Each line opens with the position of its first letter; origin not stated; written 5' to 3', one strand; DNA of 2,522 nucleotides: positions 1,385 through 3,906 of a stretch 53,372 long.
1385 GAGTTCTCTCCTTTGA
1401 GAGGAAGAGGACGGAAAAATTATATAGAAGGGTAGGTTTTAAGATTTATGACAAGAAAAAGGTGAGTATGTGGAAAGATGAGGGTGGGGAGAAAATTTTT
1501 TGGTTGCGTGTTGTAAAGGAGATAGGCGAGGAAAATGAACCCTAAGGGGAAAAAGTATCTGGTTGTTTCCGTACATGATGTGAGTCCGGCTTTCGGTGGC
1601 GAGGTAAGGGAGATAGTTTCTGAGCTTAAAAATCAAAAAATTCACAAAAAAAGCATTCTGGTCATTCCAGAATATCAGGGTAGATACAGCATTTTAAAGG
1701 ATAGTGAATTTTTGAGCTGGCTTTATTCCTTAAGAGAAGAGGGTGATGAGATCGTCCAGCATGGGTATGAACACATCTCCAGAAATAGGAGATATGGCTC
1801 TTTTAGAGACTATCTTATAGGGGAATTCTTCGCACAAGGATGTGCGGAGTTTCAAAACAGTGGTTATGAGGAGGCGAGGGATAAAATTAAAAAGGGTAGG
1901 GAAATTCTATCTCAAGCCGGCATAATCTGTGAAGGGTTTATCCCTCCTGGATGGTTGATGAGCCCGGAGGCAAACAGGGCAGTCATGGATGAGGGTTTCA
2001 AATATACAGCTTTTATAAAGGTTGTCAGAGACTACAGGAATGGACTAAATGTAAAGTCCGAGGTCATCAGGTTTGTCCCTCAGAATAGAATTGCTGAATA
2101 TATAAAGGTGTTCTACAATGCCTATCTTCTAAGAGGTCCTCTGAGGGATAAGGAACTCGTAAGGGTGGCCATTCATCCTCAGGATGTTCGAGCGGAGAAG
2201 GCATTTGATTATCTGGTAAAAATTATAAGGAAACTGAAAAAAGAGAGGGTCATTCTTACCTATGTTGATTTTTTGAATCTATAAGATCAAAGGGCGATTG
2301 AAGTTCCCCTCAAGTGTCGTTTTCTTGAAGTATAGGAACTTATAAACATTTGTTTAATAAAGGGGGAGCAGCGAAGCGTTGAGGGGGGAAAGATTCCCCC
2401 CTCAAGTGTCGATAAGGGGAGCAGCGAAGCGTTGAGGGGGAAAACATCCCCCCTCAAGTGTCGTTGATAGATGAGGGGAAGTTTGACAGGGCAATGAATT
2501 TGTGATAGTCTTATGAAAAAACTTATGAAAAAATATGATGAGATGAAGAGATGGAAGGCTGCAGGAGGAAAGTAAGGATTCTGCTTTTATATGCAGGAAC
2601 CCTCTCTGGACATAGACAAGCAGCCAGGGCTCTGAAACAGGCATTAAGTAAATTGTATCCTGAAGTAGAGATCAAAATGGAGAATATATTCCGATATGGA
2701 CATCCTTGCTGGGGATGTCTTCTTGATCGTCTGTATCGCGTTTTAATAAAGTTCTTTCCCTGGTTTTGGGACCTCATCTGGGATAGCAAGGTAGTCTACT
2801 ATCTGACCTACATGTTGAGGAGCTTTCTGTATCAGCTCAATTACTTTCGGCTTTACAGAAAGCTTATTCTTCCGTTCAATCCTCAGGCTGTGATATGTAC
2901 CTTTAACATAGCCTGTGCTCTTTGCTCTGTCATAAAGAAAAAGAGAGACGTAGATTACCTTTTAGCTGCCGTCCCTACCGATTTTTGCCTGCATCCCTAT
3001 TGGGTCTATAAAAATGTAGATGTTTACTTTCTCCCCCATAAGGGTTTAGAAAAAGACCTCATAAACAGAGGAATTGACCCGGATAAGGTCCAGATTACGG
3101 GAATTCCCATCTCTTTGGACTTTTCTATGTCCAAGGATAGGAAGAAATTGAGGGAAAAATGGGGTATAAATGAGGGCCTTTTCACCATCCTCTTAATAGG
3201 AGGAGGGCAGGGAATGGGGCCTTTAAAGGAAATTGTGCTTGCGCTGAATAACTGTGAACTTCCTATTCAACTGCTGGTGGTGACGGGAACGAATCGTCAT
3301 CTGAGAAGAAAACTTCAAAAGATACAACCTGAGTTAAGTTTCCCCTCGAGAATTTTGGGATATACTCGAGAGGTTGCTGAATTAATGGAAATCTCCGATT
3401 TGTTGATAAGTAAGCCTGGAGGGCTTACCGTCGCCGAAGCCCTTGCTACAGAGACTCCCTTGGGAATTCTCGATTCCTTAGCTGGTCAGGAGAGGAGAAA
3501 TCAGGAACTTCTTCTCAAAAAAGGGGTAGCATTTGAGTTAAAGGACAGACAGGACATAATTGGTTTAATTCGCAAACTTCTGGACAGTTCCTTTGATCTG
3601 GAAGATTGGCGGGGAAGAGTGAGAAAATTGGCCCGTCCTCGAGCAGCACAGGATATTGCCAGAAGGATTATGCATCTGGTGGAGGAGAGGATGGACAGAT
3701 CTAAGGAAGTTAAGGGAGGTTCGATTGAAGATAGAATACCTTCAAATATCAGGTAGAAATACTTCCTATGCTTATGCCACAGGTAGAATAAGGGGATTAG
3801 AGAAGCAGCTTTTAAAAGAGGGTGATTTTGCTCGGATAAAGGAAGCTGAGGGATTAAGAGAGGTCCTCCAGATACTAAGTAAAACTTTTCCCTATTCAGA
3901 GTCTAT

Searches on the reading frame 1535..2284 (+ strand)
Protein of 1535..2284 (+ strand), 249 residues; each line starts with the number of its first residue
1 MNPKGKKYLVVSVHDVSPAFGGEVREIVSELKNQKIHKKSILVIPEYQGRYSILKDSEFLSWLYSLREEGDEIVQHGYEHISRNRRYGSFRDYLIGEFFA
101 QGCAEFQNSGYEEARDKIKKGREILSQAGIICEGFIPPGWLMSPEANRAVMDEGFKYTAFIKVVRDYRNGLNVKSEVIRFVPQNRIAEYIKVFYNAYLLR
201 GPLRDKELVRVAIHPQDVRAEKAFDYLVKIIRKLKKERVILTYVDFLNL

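Call 14: search_protein_families(library=pfam, proteins=[window:1535-2284:+])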
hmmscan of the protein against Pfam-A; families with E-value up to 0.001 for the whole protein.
window:1535-2284:+ (249 aa): 1 family
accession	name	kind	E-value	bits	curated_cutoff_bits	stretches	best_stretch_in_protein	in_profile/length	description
PF10096.14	DUF2334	-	1.1e-30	107.2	26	1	10-229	3-201/203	Uncharacterized protein conserved in bacteria (DUF2334)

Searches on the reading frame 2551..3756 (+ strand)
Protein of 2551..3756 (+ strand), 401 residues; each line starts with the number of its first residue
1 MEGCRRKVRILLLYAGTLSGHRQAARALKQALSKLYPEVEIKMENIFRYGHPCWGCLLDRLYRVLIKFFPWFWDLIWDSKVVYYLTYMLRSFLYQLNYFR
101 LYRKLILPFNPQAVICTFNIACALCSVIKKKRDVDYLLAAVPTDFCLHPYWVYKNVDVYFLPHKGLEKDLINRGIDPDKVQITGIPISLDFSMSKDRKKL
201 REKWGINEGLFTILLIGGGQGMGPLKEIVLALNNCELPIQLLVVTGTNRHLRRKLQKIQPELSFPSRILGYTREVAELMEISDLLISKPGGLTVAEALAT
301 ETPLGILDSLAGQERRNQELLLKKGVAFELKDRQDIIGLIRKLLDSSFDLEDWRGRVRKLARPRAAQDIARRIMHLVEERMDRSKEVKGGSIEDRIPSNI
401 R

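Call 14: search_protein_families(library=pfam, proteins=[window:2551-3756:+])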
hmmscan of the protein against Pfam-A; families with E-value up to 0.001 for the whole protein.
window:2551-3756:+ (401 aa): 3 families
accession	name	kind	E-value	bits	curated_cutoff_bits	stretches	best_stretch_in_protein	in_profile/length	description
PF06925.17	MGDG_synth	-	2.3e-26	93.3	25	1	21-187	1-169/169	Monogalactosyldiacylglycerol (MGDG) synthase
PF04101.22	Glyco_tran_28_C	-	7.6e-08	33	22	1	212-345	1-139/166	Glycosyltransferase family 28 C-terminal domain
PF00534.26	Glycos_transf_1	-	6.2e-06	26.3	26.4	1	196-354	1-166/172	Glycosyl transferases group 1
